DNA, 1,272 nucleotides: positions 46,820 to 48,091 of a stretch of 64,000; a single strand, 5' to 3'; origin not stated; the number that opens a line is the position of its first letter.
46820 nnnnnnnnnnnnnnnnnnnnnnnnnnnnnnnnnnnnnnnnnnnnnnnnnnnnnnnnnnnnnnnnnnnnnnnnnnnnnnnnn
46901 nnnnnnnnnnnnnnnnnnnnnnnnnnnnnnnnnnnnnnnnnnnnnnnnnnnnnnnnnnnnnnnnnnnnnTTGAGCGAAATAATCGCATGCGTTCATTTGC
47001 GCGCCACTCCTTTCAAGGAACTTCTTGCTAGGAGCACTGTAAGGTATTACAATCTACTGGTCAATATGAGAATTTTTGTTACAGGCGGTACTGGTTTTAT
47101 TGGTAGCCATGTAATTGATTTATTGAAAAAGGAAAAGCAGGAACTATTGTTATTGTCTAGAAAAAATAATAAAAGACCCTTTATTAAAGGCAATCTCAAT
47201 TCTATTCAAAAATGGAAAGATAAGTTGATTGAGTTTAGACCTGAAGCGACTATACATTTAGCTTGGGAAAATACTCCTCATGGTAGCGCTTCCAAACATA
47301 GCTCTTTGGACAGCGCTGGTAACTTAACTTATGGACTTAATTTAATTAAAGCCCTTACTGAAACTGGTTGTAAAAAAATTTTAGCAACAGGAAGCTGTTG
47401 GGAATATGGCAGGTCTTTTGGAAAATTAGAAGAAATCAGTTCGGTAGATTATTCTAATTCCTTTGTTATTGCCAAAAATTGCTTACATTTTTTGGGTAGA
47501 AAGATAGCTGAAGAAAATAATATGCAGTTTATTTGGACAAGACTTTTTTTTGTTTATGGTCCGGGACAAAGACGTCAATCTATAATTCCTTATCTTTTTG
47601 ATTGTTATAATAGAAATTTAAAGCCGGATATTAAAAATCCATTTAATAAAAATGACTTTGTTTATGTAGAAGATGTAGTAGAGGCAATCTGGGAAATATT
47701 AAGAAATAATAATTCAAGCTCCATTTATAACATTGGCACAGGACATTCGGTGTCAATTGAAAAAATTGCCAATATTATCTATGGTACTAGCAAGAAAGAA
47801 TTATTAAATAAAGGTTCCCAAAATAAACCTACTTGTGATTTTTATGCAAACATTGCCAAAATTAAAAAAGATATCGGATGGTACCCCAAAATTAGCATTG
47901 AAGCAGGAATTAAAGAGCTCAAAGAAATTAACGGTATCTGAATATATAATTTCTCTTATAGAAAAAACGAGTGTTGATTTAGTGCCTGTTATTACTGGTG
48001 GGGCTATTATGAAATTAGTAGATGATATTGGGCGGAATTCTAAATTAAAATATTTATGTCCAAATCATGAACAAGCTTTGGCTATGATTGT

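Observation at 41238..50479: Module for a branched-chain or C-methylated deoxy-sugar nucleotide: GHMP kinase + nucleotidyltransferase + GMD-like 4,6-dehydratase + 3,5-epimerase + sugar C-methyltransferase + ThDP (acetolactate-synthase-like) enzyme + 3 SDRs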

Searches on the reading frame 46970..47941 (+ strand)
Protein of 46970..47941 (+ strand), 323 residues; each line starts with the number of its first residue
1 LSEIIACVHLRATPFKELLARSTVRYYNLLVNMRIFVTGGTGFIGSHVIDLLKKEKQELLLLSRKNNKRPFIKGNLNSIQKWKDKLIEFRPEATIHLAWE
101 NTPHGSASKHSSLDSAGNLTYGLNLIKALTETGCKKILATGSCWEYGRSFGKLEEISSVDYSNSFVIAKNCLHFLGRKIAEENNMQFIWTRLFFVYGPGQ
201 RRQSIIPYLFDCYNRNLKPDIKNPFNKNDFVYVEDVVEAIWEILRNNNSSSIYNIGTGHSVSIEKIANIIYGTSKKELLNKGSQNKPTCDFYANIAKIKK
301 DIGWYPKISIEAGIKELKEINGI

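Call 4: search_protein_families(library=pfam, proteins=[window:46970-47941:+])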
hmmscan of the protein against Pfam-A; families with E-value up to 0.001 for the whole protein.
window:46970-47941:+ (323 aa): 5 families
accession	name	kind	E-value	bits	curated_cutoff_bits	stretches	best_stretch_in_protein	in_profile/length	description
PF01370.27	Epimerase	-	3.9e-37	128.4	20.9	1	35-256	1-240/240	NAD dependent epimerase/dehydratase family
PF16363.11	GDP_Man_Dehyd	-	2.8e-23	83.3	27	1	36-316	1-331/332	GDP-mannose 4,6 dehydratase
PF01073.25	3Beta_HSD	-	7.8e-06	25.5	22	0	37-57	2-22/280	3-beta hydroxysteroid dehydrogenase/isomerase family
PF04321.23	RmlD_sub_bind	-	0.00051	19.6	27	0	33-103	1-64/287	RmlD substrate binding domain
PF02719.21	Polysacc_synt_2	-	0.00082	19.1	20.2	0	35-78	1-45/293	Polysaccharide biosynthesis protein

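Call 5: search_protein_families(library=ncbifam, proteins=[window:46970-47941:+])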
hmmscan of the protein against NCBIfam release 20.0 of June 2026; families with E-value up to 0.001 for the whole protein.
window:46970-47941:+ (323 aa): 17 families
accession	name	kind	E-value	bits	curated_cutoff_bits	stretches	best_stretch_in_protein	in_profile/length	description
TIGR01179.1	galE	equivalog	9.7e-21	73.9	262.3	2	34-197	1-178/332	UDP-glucose 4-epimerase GalE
TIGR02197.1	heptose_epim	equivalog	2e-19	69.9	274.6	1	35-316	1-308/316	ADP-glyceromanno-heptose 6-epimerase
TIGR01181.1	dTDP_gluc_dehyt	equivalog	3.7e-17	62.4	365.1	1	35-316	2-306/321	dTDP-glucose 4,6-dehydratase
NF008360.0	PRK11150.1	equivalog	2.3e-14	53.3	452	1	173-276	148-256/310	ADP-glyceromanno-heptose 6-epimerase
TIGR04180.1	EDH_00030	hypoth_equivalog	3.4e-14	52.6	475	1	35-278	1-260/297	NAD-dependent 4,6-dehydratase LegB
NF047922.1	GDPFucSynFcl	equivalog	9.6e-13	48.2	500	1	227-316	206-296/308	GDP-L-fucose synthase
TIGR01777.1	yfcH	hypoth_equivalog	1.1e-09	38.3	207.35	1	35-121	1-91/292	TIGR01777 family oxidoreductase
NF050030.1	thlkprotThyD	equivalog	2.3e-08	33.6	400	1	33-270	1-246/305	thylakoid membrane protein ThyD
NF007490.0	PRK10084.1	subfamily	4.1e-08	32.6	649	0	165-316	167-329/361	dTDP-glucose 4,6-dehydratase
NF007582.0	PRK10217.1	equivalog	3.7e-07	29.6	698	0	188-313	183-323/355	dTDP-glucose 4,6-dehydratase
NF042422.1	oxyalk_red_OleD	equivalog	4.2e-07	29.6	580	0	33-246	1-217/329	2-alkyl-3-oxoalkanoate reductase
NF007956.0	PRK10675.1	subfamily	1.8e-06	27.3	394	0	33-73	1-42/338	UDP-glucose 4-epimerase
NF047837.1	UDPAcbARedWbcJ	equivalog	2.4e-05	23.4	500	1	33-271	1-212/372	UDP-2-acetamido-2,6-beta-L-arabino-hexul-4-ose reductase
TIGR03466.1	HpnA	hypoth_equivalog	2.9e-05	23.1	367.65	1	33-69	1-37/327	hopanoid-associated sugar epimerase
NF041015.1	UDPsulfquin_syn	equivalog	3.7e-05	22.9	575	1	53-159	52-161/384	UDP-sulfoquinovose synthase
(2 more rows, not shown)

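Call 60: search_solved_structures(query=window:47066-47941:+, max_evalue=1e-8)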
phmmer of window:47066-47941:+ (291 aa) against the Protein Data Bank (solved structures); distinct sequences matched with E-value up to 1e-8: 13.
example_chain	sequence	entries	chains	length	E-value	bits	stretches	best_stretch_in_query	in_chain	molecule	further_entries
3vps_A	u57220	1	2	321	1.7e-19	73.5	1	2-283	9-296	NAD-dependent epimerase/dehydratase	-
4zrm_A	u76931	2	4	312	3.8e-17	65.8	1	1-284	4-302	UDP-glucose 4-epimerase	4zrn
2pk3_A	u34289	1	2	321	2.5e-16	63.2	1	1-285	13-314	GDP-6-deoxy-D-lyxo-4-hexulose reductase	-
2p5u_A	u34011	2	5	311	6.7e-13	51.9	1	1-283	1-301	UDP-glucose 4-epimerase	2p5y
2hun_A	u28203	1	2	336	3.9e-12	49.4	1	1-284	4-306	336aa long hypothetical dTDP-glucose 4,6-dehydratase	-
2x6t_A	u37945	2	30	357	2e-11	47.1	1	3-244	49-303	ADP-L-GLYCERO-D-MANNO-HEPTOSE-6-EPIMERASE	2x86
6kv9_A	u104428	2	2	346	2.3e-11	46.9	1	3-237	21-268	MoeE5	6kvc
1eq2_A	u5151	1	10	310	4.2e-11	46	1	3-244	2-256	ADP-L-GLYCERO-D-MANNOHEPTOSE 6-EPIMERASE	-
3ehe_A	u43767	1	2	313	1.5e-10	44.2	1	3-283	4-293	UDP-glucose 4-epimerase (GalE-1)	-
6bwl_A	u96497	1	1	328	1.5e-10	44.2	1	1-286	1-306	Pal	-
6dnt_A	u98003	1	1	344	1.6e-10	44.1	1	3-252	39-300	NAD-dependent epimerase/dehydratase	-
6bi4_A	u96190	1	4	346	2.6e-10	43.4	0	149-285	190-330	dTDP-glucose 4,6-dehydratase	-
3m2p_A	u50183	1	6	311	3.8e-09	39.6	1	2-273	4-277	UDP-N-acetylglucosamine 4-epimerase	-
